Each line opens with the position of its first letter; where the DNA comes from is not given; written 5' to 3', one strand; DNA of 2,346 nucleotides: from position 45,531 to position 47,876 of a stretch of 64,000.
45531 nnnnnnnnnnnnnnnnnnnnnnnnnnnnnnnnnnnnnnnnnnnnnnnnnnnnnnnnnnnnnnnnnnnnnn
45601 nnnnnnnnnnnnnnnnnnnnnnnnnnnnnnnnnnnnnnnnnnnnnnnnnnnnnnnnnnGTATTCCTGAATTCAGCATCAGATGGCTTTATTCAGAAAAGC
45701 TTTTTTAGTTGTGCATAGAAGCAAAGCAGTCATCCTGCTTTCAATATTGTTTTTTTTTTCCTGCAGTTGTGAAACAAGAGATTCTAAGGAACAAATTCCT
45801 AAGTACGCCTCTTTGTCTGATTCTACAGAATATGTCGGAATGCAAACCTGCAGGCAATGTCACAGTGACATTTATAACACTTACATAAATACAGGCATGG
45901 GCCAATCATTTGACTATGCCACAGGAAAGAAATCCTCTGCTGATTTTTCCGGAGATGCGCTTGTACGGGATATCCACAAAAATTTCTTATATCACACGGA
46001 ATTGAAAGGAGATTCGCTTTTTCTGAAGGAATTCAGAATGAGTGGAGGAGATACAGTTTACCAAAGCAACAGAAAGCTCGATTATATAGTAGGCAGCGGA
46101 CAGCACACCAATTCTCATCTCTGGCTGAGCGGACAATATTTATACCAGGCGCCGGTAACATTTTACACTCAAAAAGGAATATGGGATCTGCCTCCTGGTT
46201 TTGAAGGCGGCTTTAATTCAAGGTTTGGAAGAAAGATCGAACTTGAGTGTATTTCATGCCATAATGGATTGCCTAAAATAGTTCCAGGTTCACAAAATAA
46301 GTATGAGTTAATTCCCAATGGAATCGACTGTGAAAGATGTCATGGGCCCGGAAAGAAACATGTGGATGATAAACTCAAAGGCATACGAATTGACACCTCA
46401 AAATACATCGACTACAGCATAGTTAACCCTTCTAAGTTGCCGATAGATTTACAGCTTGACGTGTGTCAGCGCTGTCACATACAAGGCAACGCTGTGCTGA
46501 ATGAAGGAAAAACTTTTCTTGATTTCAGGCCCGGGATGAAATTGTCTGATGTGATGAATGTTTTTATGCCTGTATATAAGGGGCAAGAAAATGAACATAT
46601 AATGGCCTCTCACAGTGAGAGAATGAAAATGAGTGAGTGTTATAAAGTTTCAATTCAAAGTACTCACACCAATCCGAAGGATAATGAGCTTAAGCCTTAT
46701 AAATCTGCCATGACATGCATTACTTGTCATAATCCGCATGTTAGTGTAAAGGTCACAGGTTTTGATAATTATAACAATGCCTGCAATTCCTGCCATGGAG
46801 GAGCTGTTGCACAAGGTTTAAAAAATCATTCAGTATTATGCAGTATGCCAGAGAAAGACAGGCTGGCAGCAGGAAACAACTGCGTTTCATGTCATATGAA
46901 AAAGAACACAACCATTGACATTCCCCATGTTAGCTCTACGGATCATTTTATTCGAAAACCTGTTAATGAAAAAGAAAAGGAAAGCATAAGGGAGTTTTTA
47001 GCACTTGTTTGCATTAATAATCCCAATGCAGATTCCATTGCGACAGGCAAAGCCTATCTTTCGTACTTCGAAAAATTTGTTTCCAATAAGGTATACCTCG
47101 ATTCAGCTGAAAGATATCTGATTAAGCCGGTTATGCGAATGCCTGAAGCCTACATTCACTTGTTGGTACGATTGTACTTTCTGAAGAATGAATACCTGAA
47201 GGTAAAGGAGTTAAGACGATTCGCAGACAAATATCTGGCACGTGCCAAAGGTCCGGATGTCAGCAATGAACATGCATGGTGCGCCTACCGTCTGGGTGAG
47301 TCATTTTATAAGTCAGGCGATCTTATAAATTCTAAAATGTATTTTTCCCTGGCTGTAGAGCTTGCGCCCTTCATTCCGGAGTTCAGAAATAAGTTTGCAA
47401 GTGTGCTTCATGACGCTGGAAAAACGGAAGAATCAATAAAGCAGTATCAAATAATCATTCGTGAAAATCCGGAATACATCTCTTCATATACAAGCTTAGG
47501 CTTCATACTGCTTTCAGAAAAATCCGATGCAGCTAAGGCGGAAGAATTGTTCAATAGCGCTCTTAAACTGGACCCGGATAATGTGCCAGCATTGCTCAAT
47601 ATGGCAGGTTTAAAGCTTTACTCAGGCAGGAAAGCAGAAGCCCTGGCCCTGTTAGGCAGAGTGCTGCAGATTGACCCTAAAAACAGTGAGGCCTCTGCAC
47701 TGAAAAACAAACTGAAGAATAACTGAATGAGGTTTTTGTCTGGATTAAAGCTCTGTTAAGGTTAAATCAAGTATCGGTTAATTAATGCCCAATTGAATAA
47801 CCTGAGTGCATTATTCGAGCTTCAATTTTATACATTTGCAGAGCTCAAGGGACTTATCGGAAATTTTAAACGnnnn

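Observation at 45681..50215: Lipoprotein-like heptaheme cytochrome c-TPR fusion directly upstream of an OmpR/HK pair and a DUF4382 lipoprotein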

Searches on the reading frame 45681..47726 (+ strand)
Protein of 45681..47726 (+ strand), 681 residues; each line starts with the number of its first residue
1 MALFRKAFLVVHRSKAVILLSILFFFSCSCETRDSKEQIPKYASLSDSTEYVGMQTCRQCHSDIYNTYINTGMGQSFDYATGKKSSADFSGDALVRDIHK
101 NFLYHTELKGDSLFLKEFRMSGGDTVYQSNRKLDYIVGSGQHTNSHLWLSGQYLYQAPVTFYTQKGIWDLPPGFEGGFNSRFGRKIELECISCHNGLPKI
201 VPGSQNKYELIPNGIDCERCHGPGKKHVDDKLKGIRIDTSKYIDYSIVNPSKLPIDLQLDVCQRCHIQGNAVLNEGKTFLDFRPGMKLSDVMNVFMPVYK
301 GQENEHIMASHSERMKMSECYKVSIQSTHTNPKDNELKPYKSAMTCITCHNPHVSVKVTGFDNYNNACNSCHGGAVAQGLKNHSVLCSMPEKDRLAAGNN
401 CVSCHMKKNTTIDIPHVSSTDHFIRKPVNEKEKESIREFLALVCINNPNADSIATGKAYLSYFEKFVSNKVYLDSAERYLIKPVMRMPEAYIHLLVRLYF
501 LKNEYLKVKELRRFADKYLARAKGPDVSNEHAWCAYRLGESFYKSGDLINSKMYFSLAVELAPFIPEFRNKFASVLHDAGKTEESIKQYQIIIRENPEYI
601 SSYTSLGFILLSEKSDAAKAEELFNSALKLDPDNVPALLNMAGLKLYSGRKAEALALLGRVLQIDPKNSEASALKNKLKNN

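Call 4: search_protein_families(library=pfam, proteins=[window:45681-47726:+], max_evalue=0.01)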
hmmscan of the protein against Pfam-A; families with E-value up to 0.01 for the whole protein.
window:45681-47726:+ (681 aa): 18 families
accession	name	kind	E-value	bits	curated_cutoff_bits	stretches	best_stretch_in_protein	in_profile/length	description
PF14559.12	TPR_19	-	1.4e-12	48.2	25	1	614-678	4-68/68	Tetratricopeptide repeat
PF13431.12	TPR_17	-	6e-10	39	24.4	0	623-655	1-33/34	Tetratricopeptide repeat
PF07719.23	TPR_2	-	8.7e-10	38.4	27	0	637-668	3-34/34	Tetratricopeptide repeat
PF13181.12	TPR_8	-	1.7e-09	37.5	25.7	0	601-634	2-34/34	Tetratricopeptide repeat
PF13414.12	TPR_11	-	4.2e-09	36.4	26.8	0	575-610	3-38/42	TPR repeat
PF14522.11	Cytochrome_C7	-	4.3e-09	36.5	24.8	1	187-266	13-66/67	Cytochrome c7 and related cytochrome c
PF22113.1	Mtrc-MtrF_II-IV_dom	-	6.4e-09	36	30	1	189-358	8-171/176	Outer membrane cytochrome MtrC/MtrF-like, domains II/IV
PF00515.34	TPR_1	-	8.9e-09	35.3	27.8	0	618-634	18-34/34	Tetratricopeptide repeat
PF13424.12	TPR_12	-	3.8e-07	30.6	30.1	1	602-666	5-76/77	Tetratricopeptide repeat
PF13428.12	TPR_14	-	4.8e-07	30.3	23.5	0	616-642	16-42/44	Tetratricopeptide repeat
PF13432.12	TPR_16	-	2e-05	25.4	32.7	0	573-634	4-64/65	Tetratricopeptide repeat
PF13174.12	TPR_6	-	2.7e-05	24.9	26.3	0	637-667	2-32/33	Tetratricopeptide repeat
PF09699.15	Paired_CXXCH_1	-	7.1e-05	22.9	20.6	1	339-374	3-38/41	Doubled CXXCH motif (Paired_CXXCH_1)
PF14537.11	Cytochrom_c3_2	-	0.00014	22.7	25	0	342-410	5-69/79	Cytochrome c3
PF13435.11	Cytochrome_C554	-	0.00016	23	20.8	0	187-222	48-84/84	Cytochrome c554 and c-prime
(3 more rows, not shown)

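Call 5: search_protein_families(library=ncbifam, proteins=[window:45681-47726:+], max_evalue=0.01)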
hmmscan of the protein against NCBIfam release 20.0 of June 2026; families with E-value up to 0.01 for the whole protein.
window:45681-47726:+ (681 aa): 15 families
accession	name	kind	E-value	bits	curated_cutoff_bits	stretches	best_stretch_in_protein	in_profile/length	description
NF041028.1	decahem_GSU2203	exception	1.9e-16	60.2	325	2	189-373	38-208/317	GSU2203 family decaheme c-type cytochrome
TIGR02917.1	PEP_TPR_lipo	equivalog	1.1e-13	50.1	312.2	1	504-673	372-537/899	XrtA/PEP-CTERM system TPR-repeat protein PrsT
TIGR02521.1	type_IV_pilW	equivalog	2e-13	50.5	154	1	504-677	40-211/234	type IV pilus biogenesis/stability protein PilW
TIGR00990.1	3a0801s09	subfamily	5.6e-11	41.8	757.25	1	522-660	423-567/615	mitochondrial import receptor subunit TOM70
TIGR03508.1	decahem_SO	subfamily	1.9e-10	40.7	192.2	1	190-374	5-176/258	DmsE family decaheme c-type cytochrome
NF041198.1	UshA_like_PCGU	equivalog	7.5e-09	34.7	275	2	184-241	439-493/519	UshA-like (seleno)protein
TIGR02552.1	LcrH_SycD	equivalog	6.7e-08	32.3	104.8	1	613-679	64-130/136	SycD/LcrH family type III secretion system chaperone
NF033762.1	social_mot_Tgl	equivalog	1.9e-06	27.4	225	1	577-662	42-127/252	social motility TPR repeat lipoprotein Tgl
NF033920.0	C39_PA2778_fam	equivalog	1.3e-05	24.7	150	1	573-665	163-254/255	PA2778 family cysteine peptidase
NF040959.1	MamA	equivalog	3e-05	23.5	200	0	527-630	100-202/204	magnetosome protein MamA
NF033758.1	gliding_GltE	equivalog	4.6e-05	22.6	225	1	532-667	86-220/411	adventurous gliding motility TPR repeat lipoprotein GltE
NF008391.2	PRK11189.1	equivalog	0.00091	18.8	250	1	593-665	92-163/297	lipoprotein NlpI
TIGR02795.1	tol_pal_ybgF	equivalog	0.0025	18.4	90.1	0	534-598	41-108/119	tol-pal system protein YbgF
NF008757.0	PRK11788.1-5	equivalog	0.0067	15.6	363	0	614-667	193-246/388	lipopolysaccharide assembly protein LapB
NF002725.1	PRK02603.1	equivalog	0.0084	16.1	143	0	607-654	79-125/173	photosystem I assembly protein Ycf3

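Call 6: find_homologous_proteins(query=window:45681-47726:+, max_evalue=0.00001)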
Query window:45681-47726:+ (681 aa): 5202 proteins with E <= 0.00001 among 8000 candidates; the best 120 are listed.
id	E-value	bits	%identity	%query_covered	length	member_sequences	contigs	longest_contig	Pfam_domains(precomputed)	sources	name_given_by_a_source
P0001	0.0e+0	1535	100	97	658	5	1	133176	PF14559.13,PF13431.13,PF13414.13,PF00515.35,PF13424.13,PF13432.13,PF13428.13,PF13181.13,PF07719.24,PF14522.12,PF22113.2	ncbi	ncbi:MAG: hypothetical protein DWQ48_06860, partial [Bacteroidetes bacterium]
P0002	3.2e-250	850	57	97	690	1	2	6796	PF14559.13,PF23914.2,PF14537.12,PF13435.12,PF13414.13,PF13432.13,PF13428.13,PF13181.13,PF14522.12,PF22113.2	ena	-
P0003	2.4e-247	841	55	97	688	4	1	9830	PF14559.13,PF13431.13,PF23914.2,PF09699.16,PF14537.12,PF00515.35,PF13424.13,PF13428.13,PF14522.12,PF22113.2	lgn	-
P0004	1.1e-244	832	54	98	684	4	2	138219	PF13431.13,PF09699.16,PF14537.12,PF13414.13,PF13428.13,PF14522.12,PF14559.13,PF24575.2,PF13435.12,PF00515.35,PF13181.13,PF07719.24,PF22113.2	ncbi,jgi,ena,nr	ncbi:MAG TPA: tetratricopeptide repeat protein [Bacteroidia bacterium]|nr:tetratricopeptide repeat p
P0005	2.3e-242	824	56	94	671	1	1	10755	PF13431.13,PF23914.2,PF09699.16,PF13414.13,PF13428.13,PF14522.12,PF14559.13,PF00515.35,PF13424.13,PF13432.13,PF13181.13,PF07719.24,PF13174.13,PF22113.2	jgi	jgi:tetratricopeptide (TPR) repeat protein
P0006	3.4e-242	823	55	98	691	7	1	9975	PF14559.13,PF13431.13,PF23914.2,PF09699.16,PF13414.13,PF00515.35,PF13428.13,PF13181.13,PF07719.24,PF14522.12,PF22113.2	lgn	-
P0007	8.5e-242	822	54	98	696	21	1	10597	PF13431.13,PF23914.2,PF09699.16,PF13414.13,PF13428.13,PF14522.12,PF14559.13,PF00515.35,PF13432.13,PF13181.13,PF07719.24,PF13174.13,PF22113.2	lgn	-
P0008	1.6e-241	821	55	96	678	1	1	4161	PF14559.13,PF13431.13,PF09699.16,PF13414.13,PF00515.35,PF13432.13,PF13428.13,PF13181.13,PF07719.24,PF14522.12,PF22113.2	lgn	-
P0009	2.2e-241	821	54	98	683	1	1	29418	PF13431.13,PF23914.2,PF09699.16,PF13414.13,PF13428.13,PF14522.12,PF14559.13,PF00515.35,PF13432.13,PF13181.13,PF07719.24,PF13174.13,PF22113.2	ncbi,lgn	-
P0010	1.2e-240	818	54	97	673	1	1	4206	PF13431.13,PF23914.2,PF14537.12,PF13414.13,PF13428.13,PF14522.12,PF14559.13,PF00515.35,PF13432.13,PF13181.13,PF07719.24,PF13174.13,PF22113.2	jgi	jgi:hypothetical protein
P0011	5.6e-240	816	53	97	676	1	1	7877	PF13431.13,PF23914.2,PF09699.16,PF13414.13,PF13428.13,PF14522.12,PF14559.13,PF00515.35,PF13432.13,PF13181.13,PF07719.24,PF13174.13,PF22113.2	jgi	jgi:Flp pilus assembly protein TadD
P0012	2.3e-239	814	55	97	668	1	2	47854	PF13431.13,PF09699.16,PF14537.12,PF13428.13,PF14522.12,PF14559.13,PF13435.12,PF00515.35,PF13424.13,PF13432.13,PF13181.13,PF07719.24,PF22113.2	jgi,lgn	-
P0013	2.8e-239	814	54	99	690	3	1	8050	PF14559.13,PF09699.16,PF14537.12,PF13435.12,PF00515.35,PF13428.13,PF13442.12,PF13181.13,PF14522.12,PF22113.2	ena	-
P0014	3.6e-239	813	55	97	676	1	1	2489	PF13431.13,PF09699.16,PF14537.12,PF13414.13,PF13428.13,PF14522.12,PF14559.13,PF00515.35,PF13424.13,PF13432.13,PF13181.13,PF07719.24,PF22113.2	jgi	jgi:Tetratricopeptide repeat/Cytochrome c554 and c-prime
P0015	5.1e-239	813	55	95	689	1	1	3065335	PF14559.13,PF13431.13,PF23914.2,PF13435.12,PF13432.13,PF13428.13,PF22113.2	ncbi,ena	-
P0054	1.1e-226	772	51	97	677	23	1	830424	PF13431.13,PF23914.2,PF09699.16,PF13414.13,PF13428.13,PF14522.12,PF14559.13,PF00515.35,PF13424.13,PF13432.13,PF13181.13,PF07719.24,PF13174.13,PF22113.2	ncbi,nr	ncbi:MAG: tetratricopeptide repeat protein [Bacteroidetes bacterium]|nr:tetratricopeptide repeat pro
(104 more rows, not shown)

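Call 8: find_encoding_contigs(protein=P0015, flank=8000, max_places=2)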
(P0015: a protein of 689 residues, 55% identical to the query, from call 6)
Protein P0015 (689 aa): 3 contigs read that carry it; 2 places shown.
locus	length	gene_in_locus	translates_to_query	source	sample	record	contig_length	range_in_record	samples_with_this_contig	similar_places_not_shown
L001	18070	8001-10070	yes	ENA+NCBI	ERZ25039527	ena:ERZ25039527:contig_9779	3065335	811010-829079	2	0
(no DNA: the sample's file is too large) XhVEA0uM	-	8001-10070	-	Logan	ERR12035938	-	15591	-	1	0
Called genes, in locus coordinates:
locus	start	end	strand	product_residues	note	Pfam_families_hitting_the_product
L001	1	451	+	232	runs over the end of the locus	-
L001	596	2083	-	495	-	PF00044:Gp_dh_N, PF02800:Gp_dh_C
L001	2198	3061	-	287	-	PF00140:Sigma70_r1_2, PF04542:Sigma70_r2, PF04539:Sigma70_r3, PF04545:Sigma70_r4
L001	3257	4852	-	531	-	PF00089:Trypsin, PF13365:Trypsin_2, PF00595:PDZ, PF12812:PDZ_1 (faint), PF13180:PDZ_2, PF17820:PDZ_6 (weak)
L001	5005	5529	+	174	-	-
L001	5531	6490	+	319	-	-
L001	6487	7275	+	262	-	PF01678:DAP_epimerase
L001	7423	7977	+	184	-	PF13302:Acetyltransf_3, PF13420:Acetyltransf_4, PF13523:Acetyltransf_8, PF00583:Acetyltransf_1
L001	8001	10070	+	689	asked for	PF22113:Mtrc-MtrF_II-IV_dom (faint), PF13435:Cytochrome_C554 (faint), PF13428:TPR_14 (faint), PF23914:TPR_CcmH_CycH (faint), PF13431:TPR_17 (faint), PF13432:TPR_16 (faint), PF14559:TPR_19 (faint)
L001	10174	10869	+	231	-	PF00072:Response_reg, PF00486:Trans_reg_C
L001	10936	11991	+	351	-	PF00512:HisKA, PF02518:HATPase_c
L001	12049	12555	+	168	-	PF14321:DUF4382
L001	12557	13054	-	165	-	PF00583:Acetyltransf_1, PF13673:Acetyltransf_10, PF13508:Acetyltransf_7, PF08445:FR47 (weak)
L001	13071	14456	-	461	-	PF03712:Cu2_monoox_C (faint)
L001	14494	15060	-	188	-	PF00578:AhpC-TSA, PF08534:Redoxin, PF13905:Thioredoxin_8 (weak)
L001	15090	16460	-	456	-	PF00929:RNase_T, PF01541:GIY-YIG, PF27096:UvrC_M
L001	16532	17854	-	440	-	PF12768:Rax2 (weak), PF18962:Por_Secre_tail (weak)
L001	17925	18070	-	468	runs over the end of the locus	PF24817:WD40_WDHD1_1st, PF25173:Beta-prop_WDR3_1st, PF25175:Beta-prop_WDR5, PF23381:Beta-prop_IFT122_1st, PF25175:Beta-prop_WDR5, PF25173:Beta-prop_WDR3_1st, PF25174:Beta-prop_THOC3, PF23381:Beta-prop_IFT122_1st, +19 more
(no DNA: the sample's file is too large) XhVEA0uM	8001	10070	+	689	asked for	PF22113:Mtrc-MtrF_II-IV_dom (faint), PF13435:Cytochrome_C554 (faint), PF13428:TPR_14 (faint), PF23914:TPR_CcmH_CycH (faint), PF13431:TPR_17 (faint), PF13432:TPR_16 (faint), PF14559:TPR_19 (faint)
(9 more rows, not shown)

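Call 9: find_encoding_contigs(protein=P0054, flank=8000, max_places=2)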
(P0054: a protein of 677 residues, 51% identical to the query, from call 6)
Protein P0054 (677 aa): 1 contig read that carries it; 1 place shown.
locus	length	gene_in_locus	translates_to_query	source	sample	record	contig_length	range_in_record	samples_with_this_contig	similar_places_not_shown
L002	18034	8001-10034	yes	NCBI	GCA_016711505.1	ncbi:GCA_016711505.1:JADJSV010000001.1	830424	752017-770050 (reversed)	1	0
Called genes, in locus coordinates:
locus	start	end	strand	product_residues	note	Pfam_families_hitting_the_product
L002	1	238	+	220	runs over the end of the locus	-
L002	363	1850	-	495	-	PF00044:Gp_dh_N, PF02800:Gp_dh_C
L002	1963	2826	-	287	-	PF00140:Sigma70_r1_2, PF04542:Sigma70_r2, PF04539:Sigma70_r3, PF04545:Sigma70_r4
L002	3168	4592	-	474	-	PF00089:Trypsin, PF13365:Trypsin_2, PF00595:PDZ, PF13180:PDZ_2, PF17820:PDZ_6 (weak)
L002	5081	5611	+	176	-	-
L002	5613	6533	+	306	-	-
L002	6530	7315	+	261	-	PF01678:DAP_epimerase, PF26317:CntK_N (weak), PF01678:DAP_epimerase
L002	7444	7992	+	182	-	PF13302:Acetyltransf_3, PF13420:Acetyltransf_4, PF00583:Acetyltransf_1, PF13523:Acetyltransf_8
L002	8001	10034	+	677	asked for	PF09699:Paired_CXXCH_1 (faint), PF14522:Cytochrome_C7 (faint), PF22113:Mtrc-MtrF_II-IV_dom (faint), PF23914:TPR_CcmH_CycH (faint), PF13414:TPR_11 (faint), PF13424:TPR_12 (faint), PF13431:TPR_17 (faint), PF14559:TPR_19 (weak), +6 more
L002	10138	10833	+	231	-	PF00072:Response_reg, PF00486:Trans_reg_C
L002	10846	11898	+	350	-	PF00512:HisKA, PF02518:HATPase_c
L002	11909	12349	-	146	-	PF00583:Acetyltransf_1, PF13673:Acetyltransf_10, PF13508:Acetyltransf_7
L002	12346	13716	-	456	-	PF03712:Cu2_monoox_C (faint)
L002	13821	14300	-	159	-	PF00578:AhpC-TSA, PF08534:Redoxin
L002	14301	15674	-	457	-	PF00929:RNase_T, PF24348:DUF7508 (faint), PF01541:GIY-YIG, PF27096:UvrC_M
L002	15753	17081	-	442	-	PF12768:Rax2 (weak), PF17164:DUF5122 (faint), PF12768:Rax2 (weak), PF11589:DUF3244 (faint), PF13860:FlgD_ig (faint), PF18962:Por_Secre_tail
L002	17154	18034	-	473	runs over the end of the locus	PF23414:Beta-prop_EML_2, PF24782:WD40_MABP1-WDR62_2nd, PF24805:EIF3I, PF25174:Beta-prop_THOC3, PF24807:WD40_CDC20-Fz, PF24814:WD40_Prp19, PF24817:WD40_WDHD1_1st, PF25171:Beta-prop_WDR36-Utp21_1st, +28 more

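Call 12: find_related_loci(query=A1, collection=genome_contigs, flank=8000)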
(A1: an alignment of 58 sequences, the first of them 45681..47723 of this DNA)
Query A1 (681 aa) in genome_contigs; peptide patterns used: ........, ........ (x = any residue, [..] = any of these).
600 stretches matched a pattern (row limit reached: there are more); 574 encode a relative of the query (tblastn E <= 1e-3); the best 80 are kept; 80 distinct loci.
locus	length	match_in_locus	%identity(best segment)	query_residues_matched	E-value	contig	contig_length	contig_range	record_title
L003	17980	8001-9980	51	17-671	0e+0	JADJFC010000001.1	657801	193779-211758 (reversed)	MAG: Bacteroidetes bacterium isolate Bjer_18-Q3-R1-45_BATAC.43 tig00002215-10-6599090, whole genome shotgun sequence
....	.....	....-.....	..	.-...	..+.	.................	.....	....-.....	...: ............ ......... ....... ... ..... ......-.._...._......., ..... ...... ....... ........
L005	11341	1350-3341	47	3-671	0e+0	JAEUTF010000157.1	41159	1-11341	MAG: Bacteroidia bacterium isolate new MAG-322 k141_2807712, whole genome shotgun sequence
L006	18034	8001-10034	46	10-678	0e+0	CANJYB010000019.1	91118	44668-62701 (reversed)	MAG: Bacteroidetes bacterium isolate RH-23may17-974 genome assembly, contig: RH-23may17-C1713, whole genome shotgun sequ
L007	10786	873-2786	48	42-679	0e+0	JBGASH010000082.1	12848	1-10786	MAG: Bacteroidia bacterium isolate MAG_MBR_H10.107 MBRH10-107_opera_contig_15433, whole genome shotgun sequence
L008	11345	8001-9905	48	42-679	0e+0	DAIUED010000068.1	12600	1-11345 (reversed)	MAG TPA_asm: Bacteroidota bacterium isolate CTOTU24481 NODE_2740_length_12600_cov_4.329055, whole genome shotgun sequenc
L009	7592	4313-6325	47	17-679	0e+0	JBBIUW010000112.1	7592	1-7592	MAG: Sphingobacteriaceae bacterium isolate BR1F70218_bin_62 NODE_4290_length_7592_cov_0.832954, whole genome shotgun seq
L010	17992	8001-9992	47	10-675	0e+0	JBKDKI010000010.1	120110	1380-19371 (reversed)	MAG: Sphingobacteriaceae bacterium isolate samp_2119_concoct_958 samp_2119_137455, whole genome shotgun sequence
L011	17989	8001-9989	46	15-680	0e+0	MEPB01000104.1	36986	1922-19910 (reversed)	MAG: Bacteroidetes bacterium RIFCSPLOWO2_12_FULL_35_15 rifcsplowo2_12_scaffold_908, whole genome shotgun sequence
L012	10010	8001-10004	45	7-649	0e+0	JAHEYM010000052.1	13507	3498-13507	MAG: Bacteroidetes bacterium isolate nzgw128 NODE_9798_length_13508_cov_2.326884, whole genome shotgun sequence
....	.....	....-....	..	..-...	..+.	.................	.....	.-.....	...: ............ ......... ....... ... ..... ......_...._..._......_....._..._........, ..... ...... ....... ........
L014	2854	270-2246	46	10-678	0e+0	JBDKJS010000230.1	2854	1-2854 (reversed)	MAG: Bacteroidota bacterium isolate guil_2019_sw_WHONDRS-S19S_0049_B_bin.49 scaffold_904273, whole genome shotgun sequen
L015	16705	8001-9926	49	35-679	0e+0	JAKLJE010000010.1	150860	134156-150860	MAG: Bacteroidia bacterium isolate MAG.246 MAG.246-NODE_10_length_150860_cov_5.157776, whole genome shotgun sequence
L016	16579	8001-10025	46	16-679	0e+0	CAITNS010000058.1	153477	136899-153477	MAG: uncultured Bacteroidetes bacterium isolate KT_bin-0184 genome assembly, contig: bin-0184:58/86, whole genome shotgu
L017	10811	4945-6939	45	16-680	0e+0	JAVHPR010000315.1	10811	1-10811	MAG: Bacteroidia bacterium isolate WB02no9_35_13 NODE_5878_length_10811_cov_7.818427, whole genome shotgun sequence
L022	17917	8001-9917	45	22-668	0e+0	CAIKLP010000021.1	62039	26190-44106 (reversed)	uncultured bacterium isolate ErkenSummer_bin-3975 genome assembly, contig: bin-3975:21/99, whole genome shotgun sequence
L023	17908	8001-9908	45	26-670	0e+0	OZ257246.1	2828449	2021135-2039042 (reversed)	MAG: Sphingobacteriaceae bacterium isolate a614f1d2-97ef-45e9-a051-ede302296c06 genome assembly, chromosome: 1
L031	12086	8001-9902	44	6-674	5e-180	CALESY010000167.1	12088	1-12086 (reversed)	MAG TPA_asm: uncultured Chitinophagaceae bacterium isolate SRR5576004_bin.58_CONCOCT_v1.1_MAG genome assembly, contig: E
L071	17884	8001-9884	43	20-674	2e-171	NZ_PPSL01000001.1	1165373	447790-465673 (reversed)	Flavipsychrobacter stenotrophus strain RB1R16 scaffold2, whole genome shotgun sequence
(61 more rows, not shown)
